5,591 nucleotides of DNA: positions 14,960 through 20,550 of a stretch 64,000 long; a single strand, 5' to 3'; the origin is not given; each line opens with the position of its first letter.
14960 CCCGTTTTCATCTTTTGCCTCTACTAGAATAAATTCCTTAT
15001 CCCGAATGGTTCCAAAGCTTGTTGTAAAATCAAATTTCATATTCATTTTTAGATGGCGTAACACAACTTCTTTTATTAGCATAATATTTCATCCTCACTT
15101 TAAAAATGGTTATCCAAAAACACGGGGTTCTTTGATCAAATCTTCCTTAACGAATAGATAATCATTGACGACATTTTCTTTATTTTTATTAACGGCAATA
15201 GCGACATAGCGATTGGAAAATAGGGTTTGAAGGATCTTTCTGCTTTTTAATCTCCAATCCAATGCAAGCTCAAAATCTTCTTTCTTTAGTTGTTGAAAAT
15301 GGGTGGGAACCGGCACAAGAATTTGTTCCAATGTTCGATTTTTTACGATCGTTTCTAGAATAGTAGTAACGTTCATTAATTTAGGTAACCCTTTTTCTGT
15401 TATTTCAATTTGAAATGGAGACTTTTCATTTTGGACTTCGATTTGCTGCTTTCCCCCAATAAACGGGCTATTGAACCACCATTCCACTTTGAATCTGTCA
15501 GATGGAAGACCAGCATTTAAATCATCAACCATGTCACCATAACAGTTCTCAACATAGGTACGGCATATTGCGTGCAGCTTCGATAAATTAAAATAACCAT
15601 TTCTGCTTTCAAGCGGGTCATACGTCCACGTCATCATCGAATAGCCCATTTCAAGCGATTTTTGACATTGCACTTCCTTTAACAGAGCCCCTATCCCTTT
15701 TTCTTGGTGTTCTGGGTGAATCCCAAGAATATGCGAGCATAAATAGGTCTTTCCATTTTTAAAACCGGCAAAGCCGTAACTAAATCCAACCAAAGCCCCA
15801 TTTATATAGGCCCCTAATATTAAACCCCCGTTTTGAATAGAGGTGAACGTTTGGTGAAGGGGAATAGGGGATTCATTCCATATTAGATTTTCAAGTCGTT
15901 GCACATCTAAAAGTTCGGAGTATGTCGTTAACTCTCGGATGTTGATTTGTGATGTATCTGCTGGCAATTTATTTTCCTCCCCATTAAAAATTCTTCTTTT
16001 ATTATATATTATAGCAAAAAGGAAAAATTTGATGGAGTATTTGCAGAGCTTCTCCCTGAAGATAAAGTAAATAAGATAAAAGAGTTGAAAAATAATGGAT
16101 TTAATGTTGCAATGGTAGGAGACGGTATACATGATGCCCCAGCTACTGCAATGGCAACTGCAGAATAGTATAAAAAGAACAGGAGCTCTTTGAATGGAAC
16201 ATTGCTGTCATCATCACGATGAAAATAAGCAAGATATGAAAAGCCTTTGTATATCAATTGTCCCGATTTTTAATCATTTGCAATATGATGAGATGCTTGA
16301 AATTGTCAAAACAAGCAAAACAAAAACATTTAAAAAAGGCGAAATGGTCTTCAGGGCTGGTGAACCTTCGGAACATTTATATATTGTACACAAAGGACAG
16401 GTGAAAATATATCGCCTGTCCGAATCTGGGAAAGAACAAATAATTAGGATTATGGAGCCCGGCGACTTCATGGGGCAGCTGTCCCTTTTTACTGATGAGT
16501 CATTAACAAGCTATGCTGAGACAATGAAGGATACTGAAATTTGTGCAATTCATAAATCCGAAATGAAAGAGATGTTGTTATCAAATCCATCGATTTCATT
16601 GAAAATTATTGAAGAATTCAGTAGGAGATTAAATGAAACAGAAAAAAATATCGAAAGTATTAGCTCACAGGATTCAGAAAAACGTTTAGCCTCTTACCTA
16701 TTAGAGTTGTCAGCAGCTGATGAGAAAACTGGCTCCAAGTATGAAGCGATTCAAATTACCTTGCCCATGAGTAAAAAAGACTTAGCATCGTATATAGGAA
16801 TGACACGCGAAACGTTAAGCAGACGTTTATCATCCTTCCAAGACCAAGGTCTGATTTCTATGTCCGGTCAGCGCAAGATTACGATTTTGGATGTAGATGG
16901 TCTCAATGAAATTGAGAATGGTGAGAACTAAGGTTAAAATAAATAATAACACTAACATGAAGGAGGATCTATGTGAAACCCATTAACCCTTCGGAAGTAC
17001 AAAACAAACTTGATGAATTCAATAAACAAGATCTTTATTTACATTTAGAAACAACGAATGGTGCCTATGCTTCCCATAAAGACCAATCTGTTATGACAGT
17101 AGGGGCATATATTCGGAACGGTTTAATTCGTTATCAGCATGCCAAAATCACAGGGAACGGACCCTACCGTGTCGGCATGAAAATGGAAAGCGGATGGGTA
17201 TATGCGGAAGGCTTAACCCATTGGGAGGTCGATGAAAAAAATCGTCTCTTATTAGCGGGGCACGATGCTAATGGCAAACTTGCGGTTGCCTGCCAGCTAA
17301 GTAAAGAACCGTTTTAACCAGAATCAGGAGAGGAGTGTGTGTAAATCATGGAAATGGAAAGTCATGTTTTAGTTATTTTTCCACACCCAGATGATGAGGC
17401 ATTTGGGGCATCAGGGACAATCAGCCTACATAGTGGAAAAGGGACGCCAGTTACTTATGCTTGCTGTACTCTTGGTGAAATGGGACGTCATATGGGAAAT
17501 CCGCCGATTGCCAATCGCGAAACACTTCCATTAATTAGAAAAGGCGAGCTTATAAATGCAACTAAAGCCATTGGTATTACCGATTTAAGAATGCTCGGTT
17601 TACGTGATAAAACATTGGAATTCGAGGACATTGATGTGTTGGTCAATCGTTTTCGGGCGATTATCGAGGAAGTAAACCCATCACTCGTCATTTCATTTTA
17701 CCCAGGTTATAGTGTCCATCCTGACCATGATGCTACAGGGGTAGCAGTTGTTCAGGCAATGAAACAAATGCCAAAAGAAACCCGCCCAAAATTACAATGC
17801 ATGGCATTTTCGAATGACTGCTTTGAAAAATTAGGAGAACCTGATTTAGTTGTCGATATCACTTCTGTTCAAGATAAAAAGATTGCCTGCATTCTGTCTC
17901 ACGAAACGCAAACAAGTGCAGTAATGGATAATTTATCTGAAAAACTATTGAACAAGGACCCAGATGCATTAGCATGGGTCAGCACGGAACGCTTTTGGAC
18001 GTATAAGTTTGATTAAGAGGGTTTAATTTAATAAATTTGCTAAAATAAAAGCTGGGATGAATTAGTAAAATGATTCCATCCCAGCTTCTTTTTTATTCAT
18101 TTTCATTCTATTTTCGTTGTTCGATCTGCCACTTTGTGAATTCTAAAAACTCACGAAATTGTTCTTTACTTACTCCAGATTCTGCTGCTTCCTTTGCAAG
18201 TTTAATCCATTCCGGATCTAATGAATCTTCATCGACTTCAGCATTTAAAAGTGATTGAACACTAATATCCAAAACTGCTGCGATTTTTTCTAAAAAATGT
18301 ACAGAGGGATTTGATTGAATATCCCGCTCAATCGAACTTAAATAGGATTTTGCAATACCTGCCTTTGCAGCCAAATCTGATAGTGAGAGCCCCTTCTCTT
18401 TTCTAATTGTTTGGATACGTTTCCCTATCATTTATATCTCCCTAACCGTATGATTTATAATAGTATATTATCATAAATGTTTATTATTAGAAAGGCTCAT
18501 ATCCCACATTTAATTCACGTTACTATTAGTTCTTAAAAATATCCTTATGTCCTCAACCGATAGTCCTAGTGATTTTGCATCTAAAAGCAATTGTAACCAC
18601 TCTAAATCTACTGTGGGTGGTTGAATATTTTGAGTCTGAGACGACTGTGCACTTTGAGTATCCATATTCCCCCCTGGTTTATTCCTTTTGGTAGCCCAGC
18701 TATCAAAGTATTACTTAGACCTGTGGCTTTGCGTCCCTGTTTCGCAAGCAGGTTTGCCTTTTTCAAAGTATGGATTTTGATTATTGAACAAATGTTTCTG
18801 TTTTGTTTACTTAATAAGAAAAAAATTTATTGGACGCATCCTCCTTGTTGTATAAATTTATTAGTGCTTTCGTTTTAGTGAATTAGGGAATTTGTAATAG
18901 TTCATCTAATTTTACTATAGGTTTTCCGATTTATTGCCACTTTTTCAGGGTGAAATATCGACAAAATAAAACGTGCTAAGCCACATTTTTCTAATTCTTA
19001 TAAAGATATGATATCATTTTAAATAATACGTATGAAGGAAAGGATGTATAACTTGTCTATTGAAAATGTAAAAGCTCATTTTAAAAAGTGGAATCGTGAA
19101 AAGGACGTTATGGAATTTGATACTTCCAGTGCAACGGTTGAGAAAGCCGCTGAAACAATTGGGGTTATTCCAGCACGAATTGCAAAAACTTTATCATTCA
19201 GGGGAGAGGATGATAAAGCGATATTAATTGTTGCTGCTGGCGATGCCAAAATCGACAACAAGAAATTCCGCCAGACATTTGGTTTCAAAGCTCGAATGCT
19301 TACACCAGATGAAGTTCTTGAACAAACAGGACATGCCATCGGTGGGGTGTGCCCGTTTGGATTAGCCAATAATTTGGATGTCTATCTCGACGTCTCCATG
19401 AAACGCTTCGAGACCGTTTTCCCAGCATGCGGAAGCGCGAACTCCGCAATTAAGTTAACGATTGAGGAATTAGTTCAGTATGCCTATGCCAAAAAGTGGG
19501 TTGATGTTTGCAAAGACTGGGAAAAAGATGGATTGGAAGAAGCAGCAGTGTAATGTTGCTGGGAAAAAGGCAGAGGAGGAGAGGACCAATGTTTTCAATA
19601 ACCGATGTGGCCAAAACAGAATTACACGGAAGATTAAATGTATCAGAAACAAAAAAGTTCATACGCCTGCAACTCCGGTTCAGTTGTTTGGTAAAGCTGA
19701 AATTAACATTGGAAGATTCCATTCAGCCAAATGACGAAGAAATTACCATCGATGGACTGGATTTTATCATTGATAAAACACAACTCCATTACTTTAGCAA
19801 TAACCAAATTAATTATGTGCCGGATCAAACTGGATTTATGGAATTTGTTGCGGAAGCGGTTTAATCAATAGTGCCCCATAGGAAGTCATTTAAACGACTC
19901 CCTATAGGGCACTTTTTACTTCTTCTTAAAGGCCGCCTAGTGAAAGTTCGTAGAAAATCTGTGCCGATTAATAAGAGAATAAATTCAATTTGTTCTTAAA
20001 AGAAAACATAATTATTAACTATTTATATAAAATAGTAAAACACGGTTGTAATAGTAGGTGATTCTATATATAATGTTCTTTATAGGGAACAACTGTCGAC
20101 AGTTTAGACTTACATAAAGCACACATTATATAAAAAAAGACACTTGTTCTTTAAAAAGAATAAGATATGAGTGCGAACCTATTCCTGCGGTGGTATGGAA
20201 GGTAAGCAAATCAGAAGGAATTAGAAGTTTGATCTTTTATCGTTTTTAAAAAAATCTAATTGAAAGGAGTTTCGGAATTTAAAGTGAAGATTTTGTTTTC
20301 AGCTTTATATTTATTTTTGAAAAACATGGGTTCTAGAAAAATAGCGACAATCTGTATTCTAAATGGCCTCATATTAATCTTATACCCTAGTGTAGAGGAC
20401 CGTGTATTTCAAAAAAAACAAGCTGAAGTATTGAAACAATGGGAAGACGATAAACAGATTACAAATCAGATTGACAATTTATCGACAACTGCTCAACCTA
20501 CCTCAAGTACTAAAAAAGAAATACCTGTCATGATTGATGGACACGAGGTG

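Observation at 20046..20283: The sortase operon leader is a copy of the lasso promoter/leader with a scar where the cyclase gene was deleted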

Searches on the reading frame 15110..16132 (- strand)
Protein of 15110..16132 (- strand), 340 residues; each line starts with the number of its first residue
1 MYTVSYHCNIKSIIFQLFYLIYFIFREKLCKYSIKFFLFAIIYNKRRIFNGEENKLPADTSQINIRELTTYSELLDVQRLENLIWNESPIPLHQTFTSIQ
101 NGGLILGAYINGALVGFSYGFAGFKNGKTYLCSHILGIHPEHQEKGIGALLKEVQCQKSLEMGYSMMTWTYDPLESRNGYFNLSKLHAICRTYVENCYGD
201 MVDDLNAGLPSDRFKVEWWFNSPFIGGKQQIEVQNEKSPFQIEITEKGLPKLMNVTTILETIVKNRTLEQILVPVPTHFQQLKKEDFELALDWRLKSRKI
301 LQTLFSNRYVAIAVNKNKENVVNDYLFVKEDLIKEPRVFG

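Call 9: search_protein_families(library=pfam, proteins=[window:15110-16132:-])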
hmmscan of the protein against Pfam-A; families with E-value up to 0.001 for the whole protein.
window:15110-16132:- (340 aa): 1 family
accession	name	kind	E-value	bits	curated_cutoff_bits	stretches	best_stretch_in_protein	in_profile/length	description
PF00583.31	Acetyltransf_1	-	0.00025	21.7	20.7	1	84-169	15-98/116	Acetyltransferase (GNAT) family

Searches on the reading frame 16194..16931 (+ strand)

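Call 9: search_protein_families(library=pfam, proteins=[window:16194-16931:+])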
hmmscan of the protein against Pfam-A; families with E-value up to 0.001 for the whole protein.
window:16194-16931:+ (245 aa): 4 families
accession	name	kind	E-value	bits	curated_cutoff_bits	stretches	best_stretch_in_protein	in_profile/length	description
PF00027.35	cNMP_binding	-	5e-26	90.9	27.5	1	44-130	2-88/89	Cyclic nucleotide-binding domain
PF13545.12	HTH_Crp_2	-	9.8e-24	83.5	27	1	163-240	1-70/70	Crp-like helix-turn-helix domain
PF00325.26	Crp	-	9.1e-10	38.5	21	1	190-221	1-32/32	Bacterial regulatory proteins, crp family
PF25213.1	HVO_A0261_N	-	2.2e-05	24.7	35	1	191-226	24-59/86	HVO_A0261 N-terminal domain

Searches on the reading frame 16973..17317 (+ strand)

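Call 9: search_protein_families(library=pfam, proteins=[window:16973-17317:+])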
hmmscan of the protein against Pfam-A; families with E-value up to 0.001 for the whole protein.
window:16973-17317:+ (114 aa): 1 family
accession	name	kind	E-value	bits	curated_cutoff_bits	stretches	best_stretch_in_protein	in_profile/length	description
PF08830.15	DUF1806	-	2.9e-55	185.5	27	1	3-114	1-112/112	Protein of unknown function (DUF1806)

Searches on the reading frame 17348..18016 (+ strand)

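Call 9: search_protein_families(library=pfam, proteins=[window:17348-18016:+])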
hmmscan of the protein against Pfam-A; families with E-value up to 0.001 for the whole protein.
window:17348-18016:+ (222 aa): 1 family
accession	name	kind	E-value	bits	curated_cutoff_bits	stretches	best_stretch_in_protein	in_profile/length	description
PF02585.22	PIG-L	-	2.3e-29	103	28.2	1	8-138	1-129/129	GlcNAc-PI de-N-acetylase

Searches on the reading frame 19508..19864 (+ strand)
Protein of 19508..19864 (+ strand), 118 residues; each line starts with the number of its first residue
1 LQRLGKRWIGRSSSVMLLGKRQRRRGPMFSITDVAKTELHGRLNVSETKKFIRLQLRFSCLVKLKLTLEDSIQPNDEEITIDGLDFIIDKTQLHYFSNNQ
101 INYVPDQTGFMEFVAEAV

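Call 9: search_protein_families(library=pfam, proteins=[window:19508-19864:+])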
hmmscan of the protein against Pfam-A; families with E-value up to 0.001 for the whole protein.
window:19508-19864:+ (118 aa): 1 family
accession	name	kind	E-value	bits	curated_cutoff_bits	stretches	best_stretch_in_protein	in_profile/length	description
PF01521.26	Fe-S_biosyn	-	3.7e-06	27.6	26.3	1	30-110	4-93/110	Iron-sulphur cluster biosynthesis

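Call 25: find_homologous_proteins(query=window:19553-19864:+, max_evalue=1e-15)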
Query window:19553-19864:+ (103 aa): 37 proteins with E <= 1e-15 among 39 candidates.
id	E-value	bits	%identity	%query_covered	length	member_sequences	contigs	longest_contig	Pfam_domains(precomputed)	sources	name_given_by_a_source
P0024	3.0e-52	192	100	88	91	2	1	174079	PF01521.27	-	-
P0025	2.8e-44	167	79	100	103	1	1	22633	PF01521.27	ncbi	-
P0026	3.3e-42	160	86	88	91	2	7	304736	PF01521.27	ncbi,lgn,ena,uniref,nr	ncbi:iron-sulfur cluster biosynthesis family protein [Schinkia azotoformans]|uniref:Core domain-cont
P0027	8.1e-42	159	86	88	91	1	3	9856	PF01521.27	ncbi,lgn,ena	-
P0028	2.6e-41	157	85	86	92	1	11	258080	PF01521.27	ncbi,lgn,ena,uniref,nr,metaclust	ncbi:hypothetical protein M670_03053 [Schinkia azotoformans MEV2011]|uniref:Core domain-containing p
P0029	4.6e-41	157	85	88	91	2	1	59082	PF01521.27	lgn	-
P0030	2.5e-40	154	84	86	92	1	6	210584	PF01521.27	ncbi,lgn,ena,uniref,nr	ncbi:iron-sulfur cluster biosynthesis family protein [Schinkia azotoformans]|uniref:iron-sulfur clus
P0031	3.1e-40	154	82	88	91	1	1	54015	PF01521.27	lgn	-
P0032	1.0e-37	146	76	88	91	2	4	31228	PF01521.27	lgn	-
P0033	1.2e-36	142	75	88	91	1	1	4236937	PF01521.27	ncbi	ncbi:iron-sulfur cluster biosynthesis family protein [Schinkia sp. CFF1]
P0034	3.6e-35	138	73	86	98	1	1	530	PF01521.27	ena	-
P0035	7.6e-28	114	60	85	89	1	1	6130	PF01521.27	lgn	-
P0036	1.1e-27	114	58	83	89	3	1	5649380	PF01521.27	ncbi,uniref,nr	ncbi:iron-sulfur cluster biosynthesis family protein [Priestia abyssalis]|uniref:iron-sulfur cluster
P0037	1.4e-27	113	59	85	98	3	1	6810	PF01521.27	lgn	-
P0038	1.6e-27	113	60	83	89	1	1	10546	PF01521.27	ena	-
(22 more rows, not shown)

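Call 26: find_encoding_contigs(protein=P0026, flank=10000, max_places=3)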
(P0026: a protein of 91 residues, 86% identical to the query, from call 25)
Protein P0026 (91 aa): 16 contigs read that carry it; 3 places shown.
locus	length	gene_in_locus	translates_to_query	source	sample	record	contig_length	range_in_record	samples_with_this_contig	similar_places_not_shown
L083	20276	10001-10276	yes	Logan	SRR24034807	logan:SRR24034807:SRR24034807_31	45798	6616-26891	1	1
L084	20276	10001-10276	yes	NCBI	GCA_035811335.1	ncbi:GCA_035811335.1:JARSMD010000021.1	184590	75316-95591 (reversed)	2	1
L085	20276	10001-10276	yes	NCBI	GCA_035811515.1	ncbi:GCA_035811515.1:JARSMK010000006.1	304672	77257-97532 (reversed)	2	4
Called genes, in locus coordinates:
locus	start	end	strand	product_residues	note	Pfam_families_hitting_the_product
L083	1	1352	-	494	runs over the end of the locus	PF03323:GerA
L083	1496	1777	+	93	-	PF20119:DUF6509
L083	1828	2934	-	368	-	PF02746:MR_MLE_N, PF13378:MR_MLE_C, PF26685:DUF8230_C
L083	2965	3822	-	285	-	-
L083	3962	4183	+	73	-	PF00403:HMA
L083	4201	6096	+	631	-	PF00122:E1-E2_ATPase, PF00702:Hydrolase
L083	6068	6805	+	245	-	PF00027:cNMP_binding, PF13545:HTH_Crp_2, PF00325:Crp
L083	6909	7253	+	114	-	PF08830:DUF1806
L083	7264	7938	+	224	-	PF02585:PIG-L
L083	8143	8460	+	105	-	PF12844:HTH_19, PF13560:HTH_31, PF01381:HTH_3, PF13443:HTH_26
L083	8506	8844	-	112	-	PF12844:HTH_19, PF13560:HTH_31, PF01381:HTH_3, PF13413:HTH_25 (faint), PF13443:HTH_26 (weak), PF08671:SinI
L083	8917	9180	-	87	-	PF08671:SinI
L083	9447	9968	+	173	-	PF04073:tRNA_edit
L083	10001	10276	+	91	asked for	PF01521:Fe-S_biosyn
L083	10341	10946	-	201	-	PF04203:Sortase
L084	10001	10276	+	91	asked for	PF01521:Fe-S_biosyn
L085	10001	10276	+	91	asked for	PF01521:Fe-S_biosyn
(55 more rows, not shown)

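Call 27: find_encoding_contigs(protein=P0029, flank=10000, max_places=2)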
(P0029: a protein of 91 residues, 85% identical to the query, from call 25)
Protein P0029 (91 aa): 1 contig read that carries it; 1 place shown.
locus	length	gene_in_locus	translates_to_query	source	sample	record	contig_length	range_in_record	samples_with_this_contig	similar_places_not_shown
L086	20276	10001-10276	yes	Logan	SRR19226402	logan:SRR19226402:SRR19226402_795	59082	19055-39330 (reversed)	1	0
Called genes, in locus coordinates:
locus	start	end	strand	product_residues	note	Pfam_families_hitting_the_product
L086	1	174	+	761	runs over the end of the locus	PF16244:DUF4901, PF13734:Inhibitor_I69 (faint), PF14620:YPEB_PepSY1-2, PF16244:DUF4901, PF00395:SLH (faint)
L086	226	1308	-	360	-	PF25198:Spore_GerAC_N, PF05504:Spore_GerAC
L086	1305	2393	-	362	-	PF03845:Spore_permease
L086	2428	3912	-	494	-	PF03323:GerA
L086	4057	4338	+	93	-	PF20119:DUF6509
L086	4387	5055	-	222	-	PF13378:MR_MLE_C, PF26685:DUF8230_C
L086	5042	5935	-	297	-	-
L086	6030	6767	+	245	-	PF00027:cNMP_binding, PF13545:HTH_Crp_2, PF00325:Crp, PF25213:HVO_A0261_N (faint)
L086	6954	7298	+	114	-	PF08830:DUF1806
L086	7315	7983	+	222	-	PF02585:PIG-L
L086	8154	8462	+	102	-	PF12844:HTH_19, PF13560:HTH_31, PF01381:HTH_3, PF13443:HTH_26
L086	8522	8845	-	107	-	PF12844:HTH_19, PF13560:HTH_31, PF01381:HTH_3, PF13413:HTH_25 (weak), PF13443:HTH_26 (weak), PF08671:SinI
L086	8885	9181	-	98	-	PF08671:SinI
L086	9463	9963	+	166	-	PF04073:tRNA_edit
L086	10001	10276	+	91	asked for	PF01521:Fe-S_biosyn (weak)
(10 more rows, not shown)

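Call 28: find_encoding_contigs(protein=P0031, flank=10000, max_places=2)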
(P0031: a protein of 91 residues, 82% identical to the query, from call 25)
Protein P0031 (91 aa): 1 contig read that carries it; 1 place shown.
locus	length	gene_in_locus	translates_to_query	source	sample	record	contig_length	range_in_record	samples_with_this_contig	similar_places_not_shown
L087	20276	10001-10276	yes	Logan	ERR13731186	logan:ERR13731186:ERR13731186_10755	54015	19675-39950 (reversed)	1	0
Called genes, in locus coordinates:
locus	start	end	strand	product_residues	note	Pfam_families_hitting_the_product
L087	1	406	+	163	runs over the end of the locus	PF01478:Peptidase_A24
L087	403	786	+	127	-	PF07811:TadE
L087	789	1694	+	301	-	PF13400:Tad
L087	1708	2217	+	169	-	PF16976:RcpC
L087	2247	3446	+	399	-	PF02374:ArsA_ATPase (faint), PF09140:MipZ (weak), PF10609:ParA, PF13614:AAA_31, PF01656:CbiA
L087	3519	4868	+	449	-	PF00437:T2SSE, PF27713:UCP018868 (weak)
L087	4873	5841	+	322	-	PF00482:T2SSF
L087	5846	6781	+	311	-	PF00482:T2SSF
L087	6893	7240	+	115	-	PF08830:DUF1806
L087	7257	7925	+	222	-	PF02585:PIG-L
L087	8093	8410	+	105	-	PF12844:HTH_19, PF13560:HTH_31, PF01381:HTH_3, PF13443:HTH_26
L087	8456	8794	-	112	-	PF12844:HTH_19, PF13560:HTH_31, PF01381:HTH_3, PF13413:HTH_25 (faint), PF13443:HTH_26 (weak), PF08671:SinI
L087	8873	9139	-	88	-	PF08671:SinI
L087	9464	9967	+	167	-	PF04073:tRNA_edit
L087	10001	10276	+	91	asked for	PF01521:Fe-S_biosyn (weak)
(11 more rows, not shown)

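Call 29: find_encoding_contigs(protein=P0033, flank=10000, max_places=2)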
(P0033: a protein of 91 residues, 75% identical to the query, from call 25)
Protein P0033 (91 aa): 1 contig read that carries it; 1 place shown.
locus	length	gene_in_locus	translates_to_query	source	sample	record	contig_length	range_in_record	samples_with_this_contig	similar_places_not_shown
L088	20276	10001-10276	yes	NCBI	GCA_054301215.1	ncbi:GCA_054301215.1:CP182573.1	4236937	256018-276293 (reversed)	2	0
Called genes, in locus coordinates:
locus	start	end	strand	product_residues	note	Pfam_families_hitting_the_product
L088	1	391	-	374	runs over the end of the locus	PF01546:Peptidase_M20, PF07687:M20_dimer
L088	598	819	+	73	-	PF00403:HMA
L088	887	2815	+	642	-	PF00122:E1-E2_ATPase, PF00702:Hydrolase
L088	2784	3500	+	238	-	PF00027:cNMP_binding, PF13545:HTH_Crp_2, PF00325:Crp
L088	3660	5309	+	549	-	PF07833:Cu_amine_oxidN1, PF01476:LysM, PF23446:LysM1_NFP_LYK (faint), PF23462:LysM3_NFP (faint), PF23473:LysM3_LYK4_5 (faint), PF23577:LysM_RLK (faint), PF01476:LysM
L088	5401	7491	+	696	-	PF00704:Glyco_hydro_18, PF23916:TIM-barrel_EndoS (weak), PF00395:SLH, PF01471:PG_binding_1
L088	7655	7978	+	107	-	PF12844:HTH_19, PF13560:HTH_31, PF01381:HTH_3, PF13413:HTH_25 (faint), PF13443:HTH_26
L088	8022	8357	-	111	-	PF12844:HTH_19, PF13560:HTH_31, PF01381:HTH_3, PF13443:HTH_26 (weak), PF08671:SinI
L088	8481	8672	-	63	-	PF08671:SinI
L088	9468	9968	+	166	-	PF04073:tRNA_edit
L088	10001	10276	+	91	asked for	PF01521:Fe-S_biosyn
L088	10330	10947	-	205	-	PF04203:Sortase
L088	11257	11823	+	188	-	-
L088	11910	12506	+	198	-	PF12389:Peptidase_M73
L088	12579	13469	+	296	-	-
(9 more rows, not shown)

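Call 30: find_encoding_contigs(protein=P0032, flank=10000, max_places=3)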
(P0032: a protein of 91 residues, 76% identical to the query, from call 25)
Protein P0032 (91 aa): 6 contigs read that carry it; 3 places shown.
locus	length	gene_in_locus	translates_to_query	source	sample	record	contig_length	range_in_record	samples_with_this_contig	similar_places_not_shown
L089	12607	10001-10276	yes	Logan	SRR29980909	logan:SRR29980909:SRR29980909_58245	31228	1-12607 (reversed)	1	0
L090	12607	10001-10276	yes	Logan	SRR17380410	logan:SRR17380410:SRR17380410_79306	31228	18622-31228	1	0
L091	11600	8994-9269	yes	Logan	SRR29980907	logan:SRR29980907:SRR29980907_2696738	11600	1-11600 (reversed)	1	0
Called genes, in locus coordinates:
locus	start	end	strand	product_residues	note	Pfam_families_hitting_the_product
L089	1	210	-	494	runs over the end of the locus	PF03323:GerA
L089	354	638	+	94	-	PF20119:DUF6509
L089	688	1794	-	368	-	PF02746:MR_MLE_N, PF00113:Enolase_C (faint), PF13378:MR_MLE_C, PF26685:DUF8230_C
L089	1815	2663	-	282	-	-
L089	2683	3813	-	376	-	PF01546:Peptidase_M20, PF07687:M20_dimer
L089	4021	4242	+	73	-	PF00403:HMA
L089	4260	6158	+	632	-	PF00122:E1-E2_ATPase, PF00702:Hydrolase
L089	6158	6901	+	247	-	PF00027:cNMP_binding, PF13545:HTH_Crp_2, PF00325:Crp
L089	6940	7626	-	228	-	PF04402:SIMPL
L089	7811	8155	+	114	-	PF08830:DUF1806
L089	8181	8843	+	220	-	PF02585:PIG-L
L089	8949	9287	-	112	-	PF12844:HTH_19, PF13560:HTH_31, PF01381:HTH_3, PF13413:HTH_25 (faint), PF13443:HTH_26 (weak), PF08671:SinI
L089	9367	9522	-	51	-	PF08671:SinI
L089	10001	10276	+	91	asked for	PF01521:Fe-S_biosyn (weak)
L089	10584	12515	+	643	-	PF13522:GATase_6, PF13537:GATase_7, PF00733:Asn_synthase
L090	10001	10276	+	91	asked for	PF01521:Fe-S_biosyn (weak)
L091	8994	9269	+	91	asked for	PF01521:Fe-S_biosyn (weak)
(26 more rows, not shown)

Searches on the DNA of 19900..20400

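Call 41: search_rna_families(source=window, start=19900, end=20400, threshold=evalue, max_evalue=5)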
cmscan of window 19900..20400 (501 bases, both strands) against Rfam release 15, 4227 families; matches with E-value up to 5: 0.
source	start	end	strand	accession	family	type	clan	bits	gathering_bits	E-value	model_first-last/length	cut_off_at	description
